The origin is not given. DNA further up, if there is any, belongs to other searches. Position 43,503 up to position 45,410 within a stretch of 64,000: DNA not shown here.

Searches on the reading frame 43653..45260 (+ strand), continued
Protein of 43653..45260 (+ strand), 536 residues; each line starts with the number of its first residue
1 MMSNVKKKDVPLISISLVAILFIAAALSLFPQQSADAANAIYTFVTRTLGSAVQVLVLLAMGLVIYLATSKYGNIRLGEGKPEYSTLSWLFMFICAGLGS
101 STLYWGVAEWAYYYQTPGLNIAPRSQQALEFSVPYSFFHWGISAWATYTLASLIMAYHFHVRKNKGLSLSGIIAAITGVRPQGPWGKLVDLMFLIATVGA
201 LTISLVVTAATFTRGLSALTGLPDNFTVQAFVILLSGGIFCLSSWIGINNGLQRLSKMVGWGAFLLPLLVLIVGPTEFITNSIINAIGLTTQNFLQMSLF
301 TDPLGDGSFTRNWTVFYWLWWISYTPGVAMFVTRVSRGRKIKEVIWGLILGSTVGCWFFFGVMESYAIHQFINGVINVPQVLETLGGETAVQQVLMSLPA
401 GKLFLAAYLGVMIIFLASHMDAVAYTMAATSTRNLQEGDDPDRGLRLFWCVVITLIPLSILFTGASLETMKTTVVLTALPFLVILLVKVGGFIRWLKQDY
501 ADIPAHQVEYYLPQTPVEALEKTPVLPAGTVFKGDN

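Call 14: find_related_loci(query=window:43653-45260:+, collection=genome_contigs, flank=3000)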
Query window:43653-45260:+ (536 aa) in genome_contigs; peptide patterns used: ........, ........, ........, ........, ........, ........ (x = any residue, [..] = any of these).
113 stretches matched a pattern; 99 encode a relative of the query (tblastn E <= 1e-3); the best 80 are kept; 80 distinct loci.
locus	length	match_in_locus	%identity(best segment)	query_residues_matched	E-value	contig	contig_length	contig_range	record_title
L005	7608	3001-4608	98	1-536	0e+0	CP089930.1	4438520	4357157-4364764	Escherichia coli strain E69 chromosome, complete genome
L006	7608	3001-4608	95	1-536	0e+0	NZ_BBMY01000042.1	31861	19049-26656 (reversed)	Escherichia albertii NBRC 107761 = DSM 17582 strain NBRC 107761, whole genome shotgun sequence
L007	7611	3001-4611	92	1-536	0e+0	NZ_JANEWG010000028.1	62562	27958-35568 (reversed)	Citrobacter sp. Awk 4 510132-22-28, whole genome shotgun sequence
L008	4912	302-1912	93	1-536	0e+0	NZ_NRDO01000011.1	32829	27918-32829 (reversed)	Citrobacter sp. NCU1 contig_11, whole genome shotgun sequence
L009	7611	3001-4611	92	1-536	0e+0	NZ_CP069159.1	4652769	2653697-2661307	Citrobacter sp. R56 chromosome, complete genome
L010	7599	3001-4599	90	1-536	0e+0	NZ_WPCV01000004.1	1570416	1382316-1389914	Citrobacter sp. On2M On2M_4, whole genome shotgun sequence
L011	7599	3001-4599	89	1-536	0e+0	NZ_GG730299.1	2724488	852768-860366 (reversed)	Citrobacter youngae ATCC 29220 Scfld0, whole genome shotgun sequence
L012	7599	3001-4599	89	1-536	0e+0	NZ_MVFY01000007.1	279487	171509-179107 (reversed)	Citrobacter portucalensis strain A60 A60_S7_L001_NODE_7_length_279487_cov_21.1854, whole genome shotgun sequence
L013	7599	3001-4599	89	1-536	0e+0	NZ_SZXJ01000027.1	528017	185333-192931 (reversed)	Citrobacter sp. wls619 contig15, whole genome shotgun sequence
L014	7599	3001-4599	89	1-536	0e+0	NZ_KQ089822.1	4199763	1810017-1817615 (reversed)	Citrobacter sp. MGH106 aetzL-supercont1.1, whole genome shotgun sequence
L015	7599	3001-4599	88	1-536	0e+0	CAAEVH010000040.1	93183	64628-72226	MAG TPA_asm: uncultured Raoultella sp., isolate HGM20637, WGS project CAAEVH010000000 data, contig: ERS608581_38_k95_607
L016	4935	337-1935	88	1-536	0e+0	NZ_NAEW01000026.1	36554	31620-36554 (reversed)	Citrobacter braakii strain ATCC 51113 CbraakiiATCC_L001_NODE_26_length_36554__21.7327, whole genome shotgun sequence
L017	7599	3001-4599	88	1-536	0e+0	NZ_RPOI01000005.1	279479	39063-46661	Citrobacter youngae strain CCUG 30791 citrobacter_youngae_CCUG30791T_0000005, whole genome shotgun sequence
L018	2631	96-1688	88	1-535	0e+0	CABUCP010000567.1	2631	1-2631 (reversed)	MAG TPA_asm: uncultured Klebsiella sp. isolate MGYG-HGUT-03882 genome assembly, contig: GUT_GENOME247084_567, whole geno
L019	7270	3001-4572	78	2-526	0e+0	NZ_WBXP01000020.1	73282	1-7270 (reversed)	Shimwellia pseudoproteus strain DSM 3038 DSM3038_20, whole genome shotgun sequence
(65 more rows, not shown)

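Call 26: predict_structure(alignment_id=A2)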
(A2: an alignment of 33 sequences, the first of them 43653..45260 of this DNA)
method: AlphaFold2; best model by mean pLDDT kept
length: 536 residues; sequences in the alignment: 33
mean_pLDDT: 79.1   pTM: 0.81
mean pLDDT of the five models: 79.1, 77.4, 75.9, 72.8, 65.6
residues with pLDDT >= 90: 114; 70-90: 319; 50-70: 70; < 50: 33
segments of 3 or more residues with pLDDT < 50: 163-166, 511-536
pLDDT, mean of each block of 10 residues (from residue 1): 64 88 86 81 78 82 90 81 83 79 88 84 91 90 78 71 52 64 78 81 87 93 90 80 60 67 87 95 94 79 55 81 79 82 89 88 96 95 91 93 92 84 82 70 83 86 80 79 80 74 59 42 40 35
secondary structure, 60 per line:
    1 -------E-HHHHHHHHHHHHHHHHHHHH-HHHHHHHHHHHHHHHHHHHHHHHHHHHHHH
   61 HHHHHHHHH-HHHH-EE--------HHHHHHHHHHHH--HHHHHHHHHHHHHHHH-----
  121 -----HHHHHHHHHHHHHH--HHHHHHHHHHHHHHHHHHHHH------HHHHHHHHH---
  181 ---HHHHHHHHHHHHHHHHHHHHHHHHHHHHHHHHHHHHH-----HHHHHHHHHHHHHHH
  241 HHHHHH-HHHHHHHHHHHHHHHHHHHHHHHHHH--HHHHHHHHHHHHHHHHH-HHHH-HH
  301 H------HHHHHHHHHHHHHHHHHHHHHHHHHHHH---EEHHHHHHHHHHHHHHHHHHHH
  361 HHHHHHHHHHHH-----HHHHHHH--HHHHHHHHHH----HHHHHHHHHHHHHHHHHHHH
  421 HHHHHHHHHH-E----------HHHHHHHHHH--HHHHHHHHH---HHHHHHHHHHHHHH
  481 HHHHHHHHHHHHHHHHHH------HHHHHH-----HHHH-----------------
elements in order: H10-29 H31-69 H71-74 H86-97 H100-115 H126-139 H142-162 H169-177 H184-220 H226-246 H248-273 H276-292 H294-297 H308-335 H341-372 H378-384 H387-396 H401-430 H443-452 H455-463 H467-498 H505-510 H516-519

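Call 30: fold_search(model_id=the predicted structure, library=pdb)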
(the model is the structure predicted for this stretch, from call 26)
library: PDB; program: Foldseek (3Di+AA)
matches with E <= 10: 829; with E <= 0.001: 77
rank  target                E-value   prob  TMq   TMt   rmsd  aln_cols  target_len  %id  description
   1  2wsw                  1.1e-25  1.00  0.83  0.88   2.5       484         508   28  Crystal Structure of Carnitine Transporter from Proteus mirabilis (released 2010-09-08)
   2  4m8j                  1.7e-25  1.00  0.84  0.90   2.6       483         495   28  Crystal structure of CaiT R262E bound to gamma-butyrobetaine (released 2013-10-09)
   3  2wsx_A                4.4e-24  1.00  0.84  0.90   2.6       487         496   27  Crystal Structure of Carnitine Transporter from Escherichia coli (released 2010-09-08)
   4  9hkl_A                5.8e-23  1.00  0.83  0.86   3.1       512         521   26  BetP-M150E in complex with GABA in an inward-facing state (released 2025-12-17)
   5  9i60_A                7.0e-23  1.00  0.83  0.87   4.0       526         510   27  Transient activated state of BetP (released 2026-02-18)
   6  9hkl_C                7.6e-23  1.00  0.81  0.84   3.5       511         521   27  BetP-M150E in complex with GABA in an inward-facing state (released 2025-12-17)
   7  4c7r_A                1.5e-22  1.00  0.82  0.83   3.4       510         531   26  Inward facing conformation of the trimeric betaine transporter BetP in complex with lipids (released 2013-10-30)
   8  4ain_C                2.4e-22  1.00  0.80  0.85   3.9       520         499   26  Crystal structure of BetP with asymmetric protomers. (released 2012-06-06)
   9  9i8u_B                2.5e-22  1.00  0.84  0.86   3.1       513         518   27  Upregulated state of BetP with Potassium in Amphipol A8-35 (released 2026-02-18)
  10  8ybq_A                2.5e-22  1.00  0.84  0.89   2.7       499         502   27  Choline transporter BetT - CHT bound (released 2024-09-04)
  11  8zxk_B                3.1e-22  1.00  0.84  0.90   2.8       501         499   28  Cryo-EM structure of trimethylamine transporter TmaT binding with TMA (released 2024-11-06)
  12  9i8u_C                4.0e-22  1.00  0.82  0.86   3.2       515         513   26  Upregulated state of BetP with Potassium in Amphipol A8-35 (released 2026-02-18)
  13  3hfx                  4.6e-22  1.00  0.82  0.88   3.2       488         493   28  Crystal structure of carnitine transporter (released 2010-03-31)
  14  9i60_B                5.0e-22  1.00  0.83  0.88   3.2       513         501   26  Transient activated state of BetP (released 2026-02-18)
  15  9hko_C                5.3e-22  1.00  0.83  0.86   2.9       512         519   26  Downregulated closed state of BetP in complex with betaine (released 2025-12-17)
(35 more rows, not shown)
